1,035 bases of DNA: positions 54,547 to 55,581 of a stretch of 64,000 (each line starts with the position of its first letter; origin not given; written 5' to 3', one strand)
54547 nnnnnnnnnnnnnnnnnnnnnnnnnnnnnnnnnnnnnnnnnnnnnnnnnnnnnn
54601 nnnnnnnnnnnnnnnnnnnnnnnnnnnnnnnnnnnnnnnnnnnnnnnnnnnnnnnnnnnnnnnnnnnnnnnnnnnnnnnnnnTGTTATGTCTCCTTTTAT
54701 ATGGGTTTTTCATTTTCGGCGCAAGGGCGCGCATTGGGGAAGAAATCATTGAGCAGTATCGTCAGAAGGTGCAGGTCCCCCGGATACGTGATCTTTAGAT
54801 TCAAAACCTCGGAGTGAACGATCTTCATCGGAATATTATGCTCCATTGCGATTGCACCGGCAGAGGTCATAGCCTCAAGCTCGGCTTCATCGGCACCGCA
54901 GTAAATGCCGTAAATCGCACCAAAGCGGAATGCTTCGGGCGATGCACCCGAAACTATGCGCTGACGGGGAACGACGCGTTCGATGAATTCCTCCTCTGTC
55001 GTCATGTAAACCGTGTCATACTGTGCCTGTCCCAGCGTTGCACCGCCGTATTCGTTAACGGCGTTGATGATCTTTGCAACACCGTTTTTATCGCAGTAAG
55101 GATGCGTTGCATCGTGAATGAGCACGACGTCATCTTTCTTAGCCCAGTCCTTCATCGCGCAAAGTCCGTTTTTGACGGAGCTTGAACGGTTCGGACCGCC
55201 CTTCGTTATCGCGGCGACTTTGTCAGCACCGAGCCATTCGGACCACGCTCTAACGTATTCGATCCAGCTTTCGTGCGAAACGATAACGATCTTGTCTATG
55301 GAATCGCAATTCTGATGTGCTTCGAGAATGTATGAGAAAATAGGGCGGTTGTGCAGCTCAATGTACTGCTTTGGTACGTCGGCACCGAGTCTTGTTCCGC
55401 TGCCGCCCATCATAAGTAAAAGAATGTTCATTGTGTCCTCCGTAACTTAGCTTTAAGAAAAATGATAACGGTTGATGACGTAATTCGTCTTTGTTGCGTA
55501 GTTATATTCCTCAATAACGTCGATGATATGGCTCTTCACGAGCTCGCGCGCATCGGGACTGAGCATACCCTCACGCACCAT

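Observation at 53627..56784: GatZ-like, GatD-like and TarI-like trio: a predicted fructose-6-P to CDP-hexitol (CDP-galactitol-type) donor pathway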

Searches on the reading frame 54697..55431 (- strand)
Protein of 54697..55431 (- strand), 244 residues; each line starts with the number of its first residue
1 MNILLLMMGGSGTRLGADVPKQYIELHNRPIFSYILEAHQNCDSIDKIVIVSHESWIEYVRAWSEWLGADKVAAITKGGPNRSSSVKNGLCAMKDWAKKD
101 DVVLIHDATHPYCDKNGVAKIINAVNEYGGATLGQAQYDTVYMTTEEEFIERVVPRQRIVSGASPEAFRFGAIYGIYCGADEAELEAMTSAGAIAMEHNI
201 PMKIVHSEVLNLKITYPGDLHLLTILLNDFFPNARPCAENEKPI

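Call 3: search_protein_families(library=pfam, proteins=[window:54697-55431:-])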
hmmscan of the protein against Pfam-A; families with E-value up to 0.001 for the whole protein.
window:54697-55431:- (244 aa): 3 families
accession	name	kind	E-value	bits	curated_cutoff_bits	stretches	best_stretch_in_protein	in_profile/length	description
PF01128.25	IspD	-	2.8e-32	112.7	27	1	5-226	4-218/221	2-C-methyl-D-erythritol 4-phosphate cytidylyltransferase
PF12804.13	NTP_transf_3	-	9.2e-09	36.1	27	1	5-151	2-129/160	MobA-like NTP transferase domain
PF00483.29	NTP_transferase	-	0.00049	20.2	21.2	1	5-106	3-107/245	Nucleotidyl transferase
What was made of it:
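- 54697..55431 (-): IspD/TarI-superfamily cytidylyltransferase (244 aa) of a distinct clade. Predicted galactitol-phosphate cytidylyltransferase that makes CDP-galactitol, step 3. PF01128 112.7 bits (call 3).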

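Call 4: search_protein_families(library=ncbifam, proteins=[window:54697-55431:-])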
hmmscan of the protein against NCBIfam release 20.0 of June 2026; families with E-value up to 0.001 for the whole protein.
window:54697-55431:- (244 aa): 11 families
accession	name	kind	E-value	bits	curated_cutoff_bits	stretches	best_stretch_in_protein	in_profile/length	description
TIGR00453.1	ispD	equivalog_domain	6.7e-39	133.6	181.3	1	4-226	2-218/219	2-C-methyl-D-erythritol 4-phosphate cytidylyltransferase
NF001183.0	PRK00155.1-3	subfamily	7.8e-39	133.4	166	1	4-228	4-232/237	D-ribitol-5-phosphate cytidylyltransferase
NF001186.0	PRK00155.2-3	equivalog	9.4e-34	116.8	253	1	4-228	7-223/224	2-C-methyl-D-erythritol 4-phosphate cytidylyltransferase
NF009924.0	PRK13385.1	subfamily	1.1e-29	103.7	342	1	4-226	5-222/230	2-C-methyl-D-erythritol 4-phosphate cytidylyltransferase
NF006899.0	PRK09382.1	equivalog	3.3e-29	102.2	417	1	4-226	9-219/387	bifunctional 2-C-methyl-D-erythritol 4-phosphate cytidylyltransferase/2-C-methyl-D-erythritol 2,4-cyclodiphosphate synthase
NF045495.1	AdoCbiPCobY_Meth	equivalog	1.6e-06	27.8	250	1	5-51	4-49/195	adenosylcobinamide-phosphate guanylyltransferase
TIGR00454.1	TIGR00454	hypoth_equivalog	1.3e-05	25.2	174.7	1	5-52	4-49/183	TIGR00454 family protein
TIGR01173.1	glmU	equivalog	1.4e-05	24.1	366.85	1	6-135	5-126/452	bifunctional UDP-N-acetylglucosamine diphosphorylase/glucosamine-1-phosphate N-acetyltransferase GlmU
NF001457.0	PRK00317.1-3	equivalog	0.0002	20.9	164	1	4-62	4-60/200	molybdenum cofactor guanylyltransferase MobA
NF010933.0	PRK14353.1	equivalog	0.00047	18.9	505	1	5-126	9-125/453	bifunctional UDP-N-acetylglucosamine diphosphorylase/glucosamine-1-phosphate N-acetyltransferase GlmU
NF010932.0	PRK14352.1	equivalog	0.00052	18.8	611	1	5-127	10-128/488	bifunctional UDP-N-acetylglucosamine diphosphorylase/glucosamine-1-phosphate N-acetyltransferase GlmU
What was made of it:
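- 54697..55431 (-): Below the curated cut-offs of TarI (133.4 < 166) and IspD (133.6 < 181.3) (call 4).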

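Call 10: search_solved_structures(query=window:54697-55431:-, max_evalue=0.00001)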
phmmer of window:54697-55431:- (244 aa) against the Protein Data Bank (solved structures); distinct sequences matched with E-value up to 0.00001: 28.
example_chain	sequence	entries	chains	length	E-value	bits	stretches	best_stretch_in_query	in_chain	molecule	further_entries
4jis_A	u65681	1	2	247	2e-31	112.8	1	6-229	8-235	ribitol-5-phosphate cytidylyltransferase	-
6xhp_A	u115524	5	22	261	1.1e-25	94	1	6-226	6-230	Ribitol-5-phosphate cytidylyltransferase 1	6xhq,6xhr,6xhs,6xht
3f1c_A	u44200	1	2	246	3.5e-25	92.4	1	6-231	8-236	Putative 2-C-methyl-D-erythritol 4-phosphate cytidylyltransferase 2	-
1vpa_A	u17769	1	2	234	1.8e-24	90.1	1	1-228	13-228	2-C-methyl-D-erythritol 4-phosphate cytidylyltransferase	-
2vsh_A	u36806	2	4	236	3.6e-24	89.1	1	6-223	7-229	2-C-METHYL-D-ERYTHRITOL 4-PHOSPHATE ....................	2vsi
4cvh_A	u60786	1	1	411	2.6e-20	76.5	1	5-227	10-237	ISOPRENOID SYNTHASE DOMAIN-CONTAINING PROTEIN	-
1vgz_A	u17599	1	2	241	9.9e-18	68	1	2-228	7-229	4-diphosphocytidyl-2C-methyl-D-erythritol synthase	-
1vgw_A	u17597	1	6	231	1.1e-17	67.9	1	2-228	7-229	4-diphosphocytidyl-2C-methyl-D-erythritol synthase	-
4ys8_A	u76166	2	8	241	2e-16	63.8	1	5-227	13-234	2-C-methyl-D-erythritol 4-phosphate cytidylyltransferase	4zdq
5ddt_A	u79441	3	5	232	9.7e-16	61.5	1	6-223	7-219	2-C-methyl-D-erythritol 4-phosphate cytidylyltransferase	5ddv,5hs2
9gby_A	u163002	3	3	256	2.2e-15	60.4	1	8-222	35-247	2-C-methyl-D-erythritol 4-phosphate cytidylyltransferase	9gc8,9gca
5mrq_A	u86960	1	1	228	5.8e-14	55.7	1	4-227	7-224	2-C-methyl-D-erythritol 4-phosphate cytidylyltransferase, chloroplastic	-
5mrn_A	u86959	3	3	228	2e-13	53.9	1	4-227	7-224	2-C-methyl-D-erythritol 4-phosphate cytidylyltransferase, chloroplastic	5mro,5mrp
2ycm_A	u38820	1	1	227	2.3e-13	53.7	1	4-227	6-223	2-C-METHYL-D-ERYTHRITOL 4-PHOSPHATE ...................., CHLOROPLASTIC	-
2yc3_A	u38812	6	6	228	2.3e-13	53.7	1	4-227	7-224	2-C-METHYL-D-ERYTHRITOL 4-PHOSPHATE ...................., CHLOROPLASTIC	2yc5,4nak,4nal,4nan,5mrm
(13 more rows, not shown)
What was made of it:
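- The CT's best PDB hits are TarI proteins (call 10).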

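Call 17: find_homologous_proteins(query=window:54697-55431:-)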
Query window:54697-55431:- (244 aa): 1005 proteins with E <= 0.001 among 1837 candidates; the best 120 are listed.
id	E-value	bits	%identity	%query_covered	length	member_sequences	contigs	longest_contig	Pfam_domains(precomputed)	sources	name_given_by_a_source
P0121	6.2e-163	558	100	100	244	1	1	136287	PF01128.26,PF12804.14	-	-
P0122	4.3e-134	464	83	100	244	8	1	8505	PF01128.26,PF12804.14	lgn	-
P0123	3.2e-127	441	78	100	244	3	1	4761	PF01128.26,PF12804.14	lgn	-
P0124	1.3e-124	433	75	100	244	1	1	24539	PF01128.26,PF12804.14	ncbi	-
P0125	7.4e-123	427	77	100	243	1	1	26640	PF01128.26,PF12804.14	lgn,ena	-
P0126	4.2e-122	425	75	100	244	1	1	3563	PF01128.26,PF12804.14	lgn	-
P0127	1.5e-121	423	75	100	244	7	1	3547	PF01128.26,PF12804.14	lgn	-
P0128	8.5e-121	420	76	100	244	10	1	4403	PF01128.26,PF12804.14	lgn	-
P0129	1.6e-120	419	75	100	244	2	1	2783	PF01128.26,PF12804.14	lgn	-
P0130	2.2e-119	416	72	100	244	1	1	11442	PF01128.26,PF12804.14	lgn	-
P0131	3.2e-119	415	75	100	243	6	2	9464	PF01128.26,PF12804.14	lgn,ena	-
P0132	7.1e-118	411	73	100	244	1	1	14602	PF01128.26,PF12804.14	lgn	-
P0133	7.3e-118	411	74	100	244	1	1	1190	PF01128.26,PF12804.14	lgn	-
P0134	1.8e-117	409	75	100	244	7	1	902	PF01128.26,PF12804.14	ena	-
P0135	6.5e-117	408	73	100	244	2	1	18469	PF01128.26,PF12804.14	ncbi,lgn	-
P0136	3.4e-116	405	72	100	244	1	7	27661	PF01128.26,PF12804.14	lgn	-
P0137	3.5e-116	405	73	100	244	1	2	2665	PF01128.26,PF12804.14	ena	-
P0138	8.8e-116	404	73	100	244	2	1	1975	PF01128.26,PF12804.14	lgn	-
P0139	3.2e-115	402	70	100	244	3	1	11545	PF01128.26,PF12804.14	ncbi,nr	ncbi:MAG: 2-C-methyl-D-erythritol 4-phosphate cytidylyltransferase [Firmicutes bacterium]|nr:2-C-met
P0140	2.5e-114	399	74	98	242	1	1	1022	PF01128.26,PF12804.14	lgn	-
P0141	4.4e-114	398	70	100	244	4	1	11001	PF01128.26,PF12804.14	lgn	-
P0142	1.0e-113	397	72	100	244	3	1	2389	PF01128.26,PF12804.14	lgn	-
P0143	1.6e-113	397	71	99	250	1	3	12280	PF01128.26,PF12804.14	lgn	-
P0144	3.9e-113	395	70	100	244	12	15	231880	PF01128.26,PF12804.14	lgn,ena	-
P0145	4.0e-112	392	69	100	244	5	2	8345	PF01128.26,PF12804.14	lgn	-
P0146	7.7e-112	391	70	100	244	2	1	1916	PF01128.26,PF12804.14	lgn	-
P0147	5.2e-110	385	70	100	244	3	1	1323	PF01128.26,PF12804.14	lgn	-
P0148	1.7e-109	383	70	100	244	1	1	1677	PF01128.26,PF12804.14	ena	-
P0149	1.9e-109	383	69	99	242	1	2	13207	PF01128.26,PF12804.14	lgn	-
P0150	1.2e-107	377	69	100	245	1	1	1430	PF01128.26,PF12804.14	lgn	-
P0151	2.2e-107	376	67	99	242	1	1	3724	PF01128.26,PF12804.14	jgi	-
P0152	5.2e-102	359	69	96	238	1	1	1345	PF00483.30,PF01128.26,PF12804.14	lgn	-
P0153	6.7e-102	358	66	100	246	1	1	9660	PF01128.26,PF12804.14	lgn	-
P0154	1.1e-100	354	75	84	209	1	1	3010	PF01128.26,PF12804.14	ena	-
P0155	1.9e-100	354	67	98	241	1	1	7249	PF01128.26,PF12804.14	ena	-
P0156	6.3e-97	342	65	96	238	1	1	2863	PF01128.26,PF12804.14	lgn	-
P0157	1.5e-94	334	63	99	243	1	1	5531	PF01128.26,PF12804.14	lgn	-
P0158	4.3e-94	333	63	96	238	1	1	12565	PF01128.26,PF12804.14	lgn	-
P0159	1.4e-93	331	64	95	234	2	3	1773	PF01128.26,PF12804.14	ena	-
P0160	4.6e-90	320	60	97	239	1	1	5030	PF01128.26,PF12804.14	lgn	-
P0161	8.5e-89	316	59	96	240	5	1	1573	PF01128.26,PF12804.14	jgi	jgi:2-C-methyl-D-erythritol 4-phosphate cytidylyltransferase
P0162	1.5e-88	315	60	96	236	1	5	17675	PF01128.26,PF12804.14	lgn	-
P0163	9.8e-88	312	59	95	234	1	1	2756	PF01128.26,PF12804.14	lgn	-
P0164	1.6e-87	311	62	95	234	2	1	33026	PF01128.26,PF12804.14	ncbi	-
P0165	1.8e-87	311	60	95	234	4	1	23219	PF01128.26,PF12804.14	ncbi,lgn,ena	-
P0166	7.2e-87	309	59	95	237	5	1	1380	PF01128.26,PF12804.14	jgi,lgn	jgi:2-C-methyl-D-erythritol 4-phosphate cytidylyltransferase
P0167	1.3e-86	308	59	93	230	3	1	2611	PF01128.26,PF12804.14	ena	-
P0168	2.2e-86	308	60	95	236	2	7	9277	PF01128.26,PF12804.14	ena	-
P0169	2.6e-86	307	59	95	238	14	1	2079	PF01128.26,PF12804.14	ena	-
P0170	5.7e-86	306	59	96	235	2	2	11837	PF01128.26,PF12804.14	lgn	-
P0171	6.7e-86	306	59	95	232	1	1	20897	PF01128.26,PF12804.14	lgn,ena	-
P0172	1.1e-85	305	59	95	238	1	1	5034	PF01128.26,PF12804.14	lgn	-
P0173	1.5e-85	305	57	95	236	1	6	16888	PF01128.26,PF12804.14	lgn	-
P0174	2.0e-85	304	60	95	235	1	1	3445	PF01128.26,PF12804.14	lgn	-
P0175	2.3e-85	304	58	95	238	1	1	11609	PF01128.26,PF12804.14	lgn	-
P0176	8.2e-85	303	58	95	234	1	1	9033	PF01128.26,PF12804.14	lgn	-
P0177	9.2e-85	302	60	96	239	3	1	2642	PF01128.26,PF12804.14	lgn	-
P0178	1.4e-84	302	59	99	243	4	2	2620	PF01128.26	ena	-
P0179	1.6e-84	302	58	95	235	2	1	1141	PF01128.26,PF12804.14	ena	-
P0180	2.6e-84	301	57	95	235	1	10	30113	PF01128.26,PF12804.14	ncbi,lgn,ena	-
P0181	3.1e-84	301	58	98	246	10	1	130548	PF01128.26,PF12804.14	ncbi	-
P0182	3.6e-84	300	57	95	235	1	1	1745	PF01128.26,PF12804.14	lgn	-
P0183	3.6e-84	300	58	95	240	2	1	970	PF01128.26,PF12804.14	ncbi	-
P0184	3.8e-84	300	59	95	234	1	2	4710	PF01128.26,PF12804.14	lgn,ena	-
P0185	4.2e-84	300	58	94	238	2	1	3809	PF01128.26,PF12804.14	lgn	-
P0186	8.0e-84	299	59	95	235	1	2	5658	PF01128.26,PF12804.14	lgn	-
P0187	1.3e-83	299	57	95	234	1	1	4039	PF01128.26,PF12804.14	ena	-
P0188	1.8e-83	298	57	95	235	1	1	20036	PF01128.26,PF12804.14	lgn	-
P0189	1.9e-83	298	58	96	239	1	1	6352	PF01128.26,PF12804.14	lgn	-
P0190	2.3e-83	298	60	95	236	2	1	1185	PF01128.26,PF12804.14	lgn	-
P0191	2.3e-83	298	57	95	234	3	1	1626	PF01128.26,PF12804.14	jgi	jgi:2-C-methyl-D-erythritol 4-phosphate cytidylyltransferase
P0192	2.6e-83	298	58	95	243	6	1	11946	PF01128.26,PF12804.14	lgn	-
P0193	3.3e-83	297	60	95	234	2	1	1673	PF01128.26,PF12804.14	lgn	-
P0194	6.2e-83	296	58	95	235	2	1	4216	PF01128.26,PF12804.14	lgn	-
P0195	6.6e-83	296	58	95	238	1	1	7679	PF01128.26,PF12804.14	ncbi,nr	ncbi:MAG: 2-C-methyl-D-erythritol 4-phosphate cytidylyltransferase [Eubacterium sp.]|nr:2-C-methyl-D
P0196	7.5e-83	296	58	95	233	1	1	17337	PF01128.26,PF12804.14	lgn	-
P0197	9.0e-83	296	60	94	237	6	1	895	PF01128.26,PF12804.14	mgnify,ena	mgnify:CR=1 FL=1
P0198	9.2e-83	296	58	95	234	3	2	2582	PF01128.26,PF12804.14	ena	-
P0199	1.8e-82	295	59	94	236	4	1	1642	PF01128.26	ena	-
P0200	2.2e-82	295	59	95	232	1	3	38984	PF01128.26,PF12804.14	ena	-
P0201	2.3e-82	294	58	95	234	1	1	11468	PF01128.26,PF12804.14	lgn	-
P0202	2.8e-82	294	58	95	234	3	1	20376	PF01128.26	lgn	-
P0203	4.0e-82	294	58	95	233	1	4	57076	PF01128.26,PF12804.14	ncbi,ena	-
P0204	4.0e-82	294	58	95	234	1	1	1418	PF01128.26,PF12804.14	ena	-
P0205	4.2e-82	294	58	95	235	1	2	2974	PF01128.26,PF12804.14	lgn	-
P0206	5.1e-82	293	59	95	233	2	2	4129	PF01128.26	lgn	-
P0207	5.1e-82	293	58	95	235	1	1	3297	PF01128.26,PF12804.14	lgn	-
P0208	5.4e-82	293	56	95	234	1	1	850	PF01128.26,PF12804.14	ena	-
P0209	5.7e-82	293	56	95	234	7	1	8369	PF01128.26,PF12804.14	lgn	-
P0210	8.1e-82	293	58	93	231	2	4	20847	PF01128.26,PF12804.14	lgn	-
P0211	9.7e-82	292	57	96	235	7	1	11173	PF01128.26,PF12804.14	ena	-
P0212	9.8e-82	292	56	96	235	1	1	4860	PF01128.26,PF12804.14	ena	-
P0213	1.6e-81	292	57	95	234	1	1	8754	PF01128.26,PF12804.14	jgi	jgi:2-C-methyl-D-erythritol 4-phosphate cytidylyltransferase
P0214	1.7e-81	292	56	95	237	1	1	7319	PF01128.26,PF12804.14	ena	-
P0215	1.8e-81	292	59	95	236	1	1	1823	PF01128.26,PF12804.14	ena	-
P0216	2.0e-81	291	55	99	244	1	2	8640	PF01128.26,PF12804.14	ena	-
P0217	2.2e-81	291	57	93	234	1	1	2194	PF01128.26,PF12804.14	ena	-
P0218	2.7e-81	291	59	94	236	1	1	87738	PF01128.26,PF12804.14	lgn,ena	-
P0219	2.7e-81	291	58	94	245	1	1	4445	PF01128.26,PF12804.14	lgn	-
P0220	3.0e-81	291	56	95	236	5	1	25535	PF01128.26,PF12804.14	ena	-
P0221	3.0e-81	291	60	95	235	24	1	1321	PF01128.26,PF12804.14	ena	-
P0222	3.8e-81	290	58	95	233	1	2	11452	PF01128.26,PF12804.14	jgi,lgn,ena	-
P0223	5.0e-81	290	57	93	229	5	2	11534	PF01128.26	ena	-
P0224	6.1e-81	290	59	95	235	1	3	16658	PF01128.26,PF12804.14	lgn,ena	-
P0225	6.5e-81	290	59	93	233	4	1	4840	PF01128.26,PF12804.14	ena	-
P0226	6.9e-81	290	58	95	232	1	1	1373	PF01128.26,PF12804.14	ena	-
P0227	7.4e-81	290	58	99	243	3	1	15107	PF01128.26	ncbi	-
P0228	7.5e-81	290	57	96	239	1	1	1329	PF01128.26,PF12804.14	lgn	-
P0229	7.8e-81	289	56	95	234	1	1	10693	PF01128.26,PF12804.14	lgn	-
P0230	8.9e-81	289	57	95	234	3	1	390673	PF01128.26,PF12804.14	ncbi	-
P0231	9.5e-81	289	58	95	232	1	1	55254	PF01128.26,PF12804.14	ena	-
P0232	9.7e-81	289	55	96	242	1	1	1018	PF01128.26,PF12804.14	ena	-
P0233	9.9e-81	289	59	95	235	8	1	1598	PF01128.26,PF12804.14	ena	-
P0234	1.0e-80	289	58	95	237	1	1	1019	PF01128.26,PF12804.14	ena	-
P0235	1.2e-80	289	56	95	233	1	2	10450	PF01128.26,PF12804.14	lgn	-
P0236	1.2e-80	289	59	95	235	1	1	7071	PF01128.26,PF12804.14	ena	-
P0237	1.3e-80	289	56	95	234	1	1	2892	PF01128.26,PF12804.14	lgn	-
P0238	1.3e-80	289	59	95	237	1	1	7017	PF01128.26,PF12804.14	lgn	-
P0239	1.5e-80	289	55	96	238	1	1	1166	PF01128.26,PF12804.14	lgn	-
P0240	1.5e-80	289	58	94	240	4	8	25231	PF01128.26,PF12804.14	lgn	-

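Call 19: find_related_loci(query=A1, collection=genome_contigs, flank=10000)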
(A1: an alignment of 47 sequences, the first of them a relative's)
Query A1 (244 aa) in genome_contigs; peptide patterns used: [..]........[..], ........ (x = any residue, [..] = any of these).
147 stretches matched a pattern; 122 encode a relative of the query (tblastn E <= 1e-3); the best 80 are kept; 80 distinct loci.
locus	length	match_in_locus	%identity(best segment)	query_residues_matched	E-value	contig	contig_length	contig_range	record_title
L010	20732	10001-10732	85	1-244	6e-137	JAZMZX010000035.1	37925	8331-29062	MAG: Eubacteriales bacterium isolate T1900044749_TS20190415.MAGScoT_cleanbin_000022 SGB_2163_k141_1342961, whole genome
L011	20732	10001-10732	83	1-244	4e-134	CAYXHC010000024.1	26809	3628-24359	MAG TPA_asm: uncultured Lachnospiraceae bacterium isolate SRP315200_co2_519 genome assembly, contig: NODE_1244_length_26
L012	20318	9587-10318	75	1-244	3e-129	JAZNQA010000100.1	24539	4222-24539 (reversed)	MAG: Candidatus Enterenecus sp. isolate T1900044830_TS20190296.MAGScoT_cleanbin_000008 SGB_2889_k141_60932, whole genome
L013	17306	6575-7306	73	1-244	2e-123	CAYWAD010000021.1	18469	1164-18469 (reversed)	MAG TPA_asm: uncultured Lachnospiraceae bacterium isolate SRP225648_co1_502 genome assembly, contig: NODE_7340_length_18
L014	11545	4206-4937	70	1-244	3e-121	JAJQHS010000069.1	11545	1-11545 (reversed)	MAG: Bacillota bacterium isolate U.6_11 NODE_817_length_11545_cov_7.612097, whole genome shotgun sequence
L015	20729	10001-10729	72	1-243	4e-119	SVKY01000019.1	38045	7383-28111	MAG: Oscillospiraceae bacterium isolate SIG473 NODE_5409_length_38045_cov_3.511868, whole genome shotgun sequence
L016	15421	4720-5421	60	1-233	6e-95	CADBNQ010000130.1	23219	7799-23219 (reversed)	MAG: uncultured Lachnospiraceae bacterium isolate RUG14137 genome assembly, contig: RUG14137_asm_130, whole genome shotg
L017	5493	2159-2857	59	1-232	5e-93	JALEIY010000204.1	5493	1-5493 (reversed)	MAG: Eubacterium sp. isolate SUG47 k141_996393, whole genome shotgun sequence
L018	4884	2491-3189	57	1-232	6e-92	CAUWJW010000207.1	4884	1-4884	MAG: uncultured Clostridia bacterium isolate SRS17165165__bin34 genome assembly, contig: SRS17165165_NODE_4393_length_48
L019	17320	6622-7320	58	1-232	5e-91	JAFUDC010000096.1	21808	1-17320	MAG: Eubacterium sp. isolate RGIG4385 Roe_deer_Jejunum.Co__c252001, whole genome shotgun sequence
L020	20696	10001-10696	59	1-231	2e-90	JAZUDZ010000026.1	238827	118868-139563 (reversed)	MAG: Acutalibacteraceae bacterium isolate T1900045304_TH20190074.MAGScoT_cleanbin_000002 SGB_6167_k141_943957, whole gen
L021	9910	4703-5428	56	1-243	5e-90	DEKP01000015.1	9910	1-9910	MAG TPA_asm: Ruminococcaceae bacterium UBA2719 UBA2719_contig_12648, whole genome shotgun sequence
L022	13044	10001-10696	60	1-231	1e-89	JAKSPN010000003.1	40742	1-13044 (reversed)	MAG: Clostridia bacterium isolate Horse_feces204 MAG204_3, whole genome shotgun sequence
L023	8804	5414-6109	60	1-231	2e-89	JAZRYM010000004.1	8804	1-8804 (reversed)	MAG: Acutalibacteraceae bacterium isolate T1900044950_TA20190003.MAGScoT_cleanbin_000005 SGB_3588_k141_2509167, whole ge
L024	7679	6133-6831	58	1-232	5e-89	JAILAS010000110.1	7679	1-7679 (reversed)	MAG: Eubacterium sp. isolate RUI539 k141_6896249_flag=1_multi=7.0000_len=7679, whole genome shotgun sequence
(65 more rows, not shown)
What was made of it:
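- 122 were confirmed as relatives and the best 80 were fetched (call 19).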
